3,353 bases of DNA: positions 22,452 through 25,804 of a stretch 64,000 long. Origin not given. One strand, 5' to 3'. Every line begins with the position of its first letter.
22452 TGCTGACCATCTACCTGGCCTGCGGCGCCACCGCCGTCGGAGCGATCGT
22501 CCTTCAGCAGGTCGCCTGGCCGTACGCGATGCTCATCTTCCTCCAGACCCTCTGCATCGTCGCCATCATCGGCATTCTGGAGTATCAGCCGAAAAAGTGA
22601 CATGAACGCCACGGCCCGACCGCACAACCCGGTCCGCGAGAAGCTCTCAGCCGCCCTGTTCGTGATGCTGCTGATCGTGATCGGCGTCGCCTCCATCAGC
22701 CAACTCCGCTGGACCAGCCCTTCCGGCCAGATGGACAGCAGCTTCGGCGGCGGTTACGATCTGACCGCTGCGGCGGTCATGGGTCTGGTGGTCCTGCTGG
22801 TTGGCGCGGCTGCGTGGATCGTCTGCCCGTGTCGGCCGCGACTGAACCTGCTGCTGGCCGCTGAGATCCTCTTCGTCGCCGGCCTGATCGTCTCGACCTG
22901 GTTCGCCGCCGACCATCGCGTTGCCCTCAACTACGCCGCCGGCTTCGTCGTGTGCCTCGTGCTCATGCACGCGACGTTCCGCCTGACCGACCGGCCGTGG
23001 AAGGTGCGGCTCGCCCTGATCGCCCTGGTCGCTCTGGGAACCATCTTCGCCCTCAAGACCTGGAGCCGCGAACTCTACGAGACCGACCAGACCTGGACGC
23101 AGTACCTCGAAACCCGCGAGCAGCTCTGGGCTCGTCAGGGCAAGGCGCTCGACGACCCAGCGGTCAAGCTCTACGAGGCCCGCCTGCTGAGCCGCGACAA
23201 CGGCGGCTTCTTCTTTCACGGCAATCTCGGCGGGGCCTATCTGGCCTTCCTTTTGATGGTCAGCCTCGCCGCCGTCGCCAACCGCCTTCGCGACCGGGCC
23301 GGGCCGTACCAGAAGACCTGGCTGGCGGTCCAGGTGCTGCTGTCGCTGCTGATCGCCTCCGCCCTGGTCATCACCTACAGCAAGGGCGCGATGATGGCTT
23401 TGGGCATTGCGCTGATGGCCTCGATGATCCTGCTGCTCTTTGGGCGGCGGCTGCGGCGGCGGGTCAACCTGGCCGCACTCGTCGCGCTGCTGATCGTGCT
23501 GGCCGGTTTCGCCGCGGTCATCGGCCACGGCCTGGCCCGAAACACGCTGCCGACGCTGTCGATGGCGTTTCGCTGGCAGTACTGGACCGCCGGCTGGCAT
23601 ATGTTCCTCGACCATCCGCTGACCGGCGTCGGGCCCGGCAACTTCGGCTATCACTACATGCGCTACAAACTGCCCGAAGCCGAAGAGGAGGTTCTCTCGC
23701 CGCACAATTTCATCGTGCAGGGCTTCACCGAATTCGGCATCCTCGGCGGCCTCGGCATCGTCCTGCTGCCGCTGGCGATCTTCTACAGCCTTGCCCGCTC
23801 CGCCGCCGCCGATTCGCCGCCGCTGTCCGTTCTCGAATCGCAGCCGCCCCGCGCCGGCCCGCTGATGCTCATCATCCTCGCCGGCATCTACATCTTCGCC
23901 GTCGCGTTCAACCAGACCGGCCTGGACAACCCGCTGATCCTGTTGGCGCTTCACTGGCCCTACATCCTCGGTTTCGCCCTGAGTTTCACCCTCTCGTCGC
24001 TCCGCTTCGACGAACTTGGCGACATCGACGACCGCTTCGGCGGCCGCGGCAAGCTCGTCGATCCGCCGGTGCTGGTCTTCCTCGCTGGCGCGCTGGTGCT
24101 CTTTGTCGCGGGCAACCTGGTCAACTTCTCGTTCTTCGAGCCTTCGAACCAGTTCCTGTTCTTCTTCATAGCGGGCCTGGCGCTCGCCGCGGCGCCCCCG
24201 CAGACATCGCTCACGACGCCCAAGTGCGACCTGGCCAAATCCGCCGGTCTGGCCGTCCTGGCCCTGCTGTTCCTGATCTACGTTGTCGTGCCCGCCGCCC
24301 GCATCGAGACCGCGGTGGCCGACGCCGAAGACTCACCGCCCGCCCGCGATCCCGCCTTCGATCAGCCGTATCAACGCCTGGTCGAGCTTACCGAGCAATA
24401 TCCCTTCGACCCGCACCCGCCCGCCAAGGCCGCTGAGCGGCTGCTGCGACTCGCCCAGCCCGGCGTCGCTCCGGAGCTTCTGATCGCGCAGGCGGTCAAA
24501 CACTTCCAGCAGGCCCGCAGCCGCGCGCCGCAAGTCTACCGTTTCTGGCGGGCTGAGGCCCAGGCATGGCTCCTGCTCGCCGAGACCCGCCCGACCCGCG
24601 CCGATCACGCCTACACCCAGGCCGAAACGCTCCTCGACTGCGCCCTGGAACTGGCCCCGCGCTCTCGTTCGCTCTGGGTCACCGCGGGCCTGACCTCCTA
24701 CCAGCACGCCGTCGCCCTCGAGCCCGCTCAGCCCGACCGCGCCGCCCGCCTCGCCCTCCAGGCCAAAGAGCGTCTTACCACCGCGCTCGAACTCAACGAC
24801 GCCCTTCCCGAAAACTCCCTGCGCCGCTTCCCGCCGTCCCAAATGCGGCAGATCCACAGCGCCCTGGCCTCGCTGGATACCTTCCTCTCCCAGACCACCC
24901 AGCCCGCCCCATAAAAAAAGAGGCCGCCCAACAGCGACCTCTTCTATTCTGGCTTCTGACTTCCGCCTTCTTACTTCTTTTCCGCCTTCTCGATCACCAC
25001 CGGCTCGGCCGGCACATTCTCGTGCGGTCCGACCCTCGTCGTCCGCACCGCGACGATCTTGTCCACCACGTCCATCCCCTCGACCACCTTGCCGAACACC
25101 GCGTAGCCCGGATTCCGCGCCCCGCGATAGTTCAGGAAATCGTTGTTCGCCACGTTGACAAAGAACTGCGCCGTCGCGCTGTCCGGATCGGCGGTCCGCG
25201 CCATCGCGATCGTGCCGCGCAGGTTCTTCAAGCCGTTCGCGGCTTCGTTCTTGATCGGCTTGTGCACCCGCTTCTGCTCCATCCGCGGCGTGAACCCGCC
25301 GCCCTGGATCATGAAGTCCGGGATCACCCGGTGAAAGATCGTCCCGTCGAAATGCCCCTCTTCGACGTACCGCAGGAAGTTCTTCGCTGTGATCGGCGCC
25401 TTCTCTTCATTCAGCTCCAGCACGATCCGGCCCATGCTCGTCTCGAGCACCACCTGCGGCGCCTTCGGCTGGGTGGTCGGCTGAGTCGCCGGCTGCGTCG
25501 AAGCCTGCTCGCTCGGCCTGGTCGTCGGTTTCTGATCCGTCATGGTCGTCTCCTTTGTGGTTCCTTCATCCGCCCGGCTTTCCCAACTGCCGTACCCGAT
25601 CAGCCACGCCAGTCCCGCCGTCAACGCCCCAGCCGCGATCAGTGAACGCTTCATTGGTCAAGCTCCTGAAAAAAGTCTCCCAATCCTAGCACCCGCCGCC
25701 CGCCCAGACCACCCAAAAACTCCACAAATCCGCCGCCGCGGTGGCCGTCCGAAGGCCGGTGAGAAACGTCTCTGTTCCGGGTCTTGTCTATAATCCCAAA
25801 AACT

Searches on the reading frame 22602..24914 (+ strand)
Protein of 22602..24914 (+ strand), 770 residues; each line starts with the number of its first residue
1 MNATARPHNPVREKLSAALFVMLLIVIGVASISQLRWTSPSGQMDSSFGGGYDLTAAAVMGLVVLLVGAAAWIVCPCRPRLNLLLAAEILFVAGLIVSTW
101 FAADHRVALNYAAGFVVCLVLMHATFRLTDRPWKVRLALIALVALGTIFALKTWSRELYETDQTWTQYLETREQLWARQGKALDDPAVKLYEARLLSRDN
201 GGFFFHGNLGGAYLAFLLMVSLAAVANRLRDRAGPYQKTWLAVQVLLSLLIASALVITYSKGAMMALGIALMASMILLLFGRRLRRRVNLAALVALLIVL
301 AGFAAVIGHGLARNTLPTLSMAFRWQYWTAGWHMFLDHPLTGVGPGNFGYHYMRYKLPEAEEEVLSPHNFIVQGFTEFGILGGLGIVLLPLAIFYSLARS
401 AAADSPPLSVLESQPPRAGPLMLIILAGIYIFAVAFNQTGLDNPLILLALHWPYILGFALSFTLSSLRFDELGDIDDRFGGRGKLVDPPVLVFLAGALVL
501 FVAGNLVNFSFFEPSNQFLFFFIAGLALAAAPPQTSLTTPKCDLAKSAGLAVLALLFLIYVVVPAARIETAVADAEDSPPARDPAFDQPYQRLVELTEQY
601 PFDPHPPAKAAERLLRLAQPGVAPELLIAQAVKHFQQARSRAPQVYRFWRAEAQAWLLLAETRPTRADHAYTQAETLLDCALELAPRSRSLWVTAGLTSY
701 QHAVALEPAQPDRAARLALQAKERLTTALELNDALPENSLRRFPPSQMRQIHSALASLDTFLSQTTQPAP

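Call 37: search_protein_families(library=pfam, proteins=[window:22602-24914:+], max_evalue=0.001)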
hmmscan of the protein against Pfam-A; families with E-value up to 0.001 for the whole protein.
window:22602-24914:+ (770 aa): 2 families
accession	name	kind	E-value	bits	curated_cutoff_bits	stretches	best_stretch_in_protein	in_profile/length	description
PF04932.20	Wzy_C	-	1.5e-22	80.4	31.7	1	247-386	2-148/149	O-Antigen ligase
PF10101.14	DUF2339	-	0.00016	21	33.6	1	209-518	245-546/659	Predicted membrane protein (DUF2339)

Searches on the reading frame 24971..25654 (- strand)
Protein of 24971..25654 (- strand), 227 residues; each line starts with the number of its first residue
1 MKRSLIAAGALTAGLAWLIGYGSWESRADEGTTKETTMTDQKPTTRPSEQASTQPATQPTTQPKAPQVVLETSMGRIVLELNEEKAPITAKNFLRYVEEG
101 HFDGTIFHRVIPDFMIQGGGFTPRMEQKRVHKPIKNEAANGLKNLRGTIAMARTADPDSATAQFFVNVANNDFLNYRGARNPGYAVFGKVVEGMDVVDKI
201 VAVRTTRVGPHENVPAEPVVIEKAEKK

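Call 3: search_protein_families(library=pfam, proteins=[window:24971-25654:-], max_evalue=0.01)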
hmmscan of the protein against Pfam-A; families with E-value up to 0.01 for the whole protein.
window:24971-25654:- (227 aa): 1 family
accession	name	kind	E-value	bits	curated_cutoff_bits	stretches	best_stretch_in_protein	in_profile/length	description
PF00160.26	Pro_isomerase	-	1.1e-47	162.6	21.7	1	68-225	2-158/159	Cyclophilin type peptidyl-prolyl cis-trans isomerase/CLD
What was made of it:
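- Checked: Paralogue: 24971..25654 (-) is 227 aa, Pro_isomerase E 1.1e-47 (call 3).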

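Call 4: search_protein_families(library=ncbifam, proteins=[window:24971-25654:-], max_evalue=0.01)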
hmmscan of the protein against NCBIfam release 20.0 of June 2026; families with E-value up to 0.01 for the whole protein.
window:24971-25654:- (227 aa): 2 families
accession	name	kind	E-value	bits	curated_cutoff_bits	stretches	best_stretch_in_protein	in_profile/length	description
NF008151.0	PRK10903.1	equivalog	2.4e-74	248.9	308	1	64-224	27-186/190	peptidylprolyl isomerase A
NF008057.0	PRK10791.1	equivalog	5.7e-64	214.8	297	1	68-223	2-159/164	peptidylprolyl isomerase B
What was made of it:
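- On PpiA orthologue (NCBIfam NF008151 equivalog): The paralogue scores 248.9 and is also below the cutoff (call 4).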
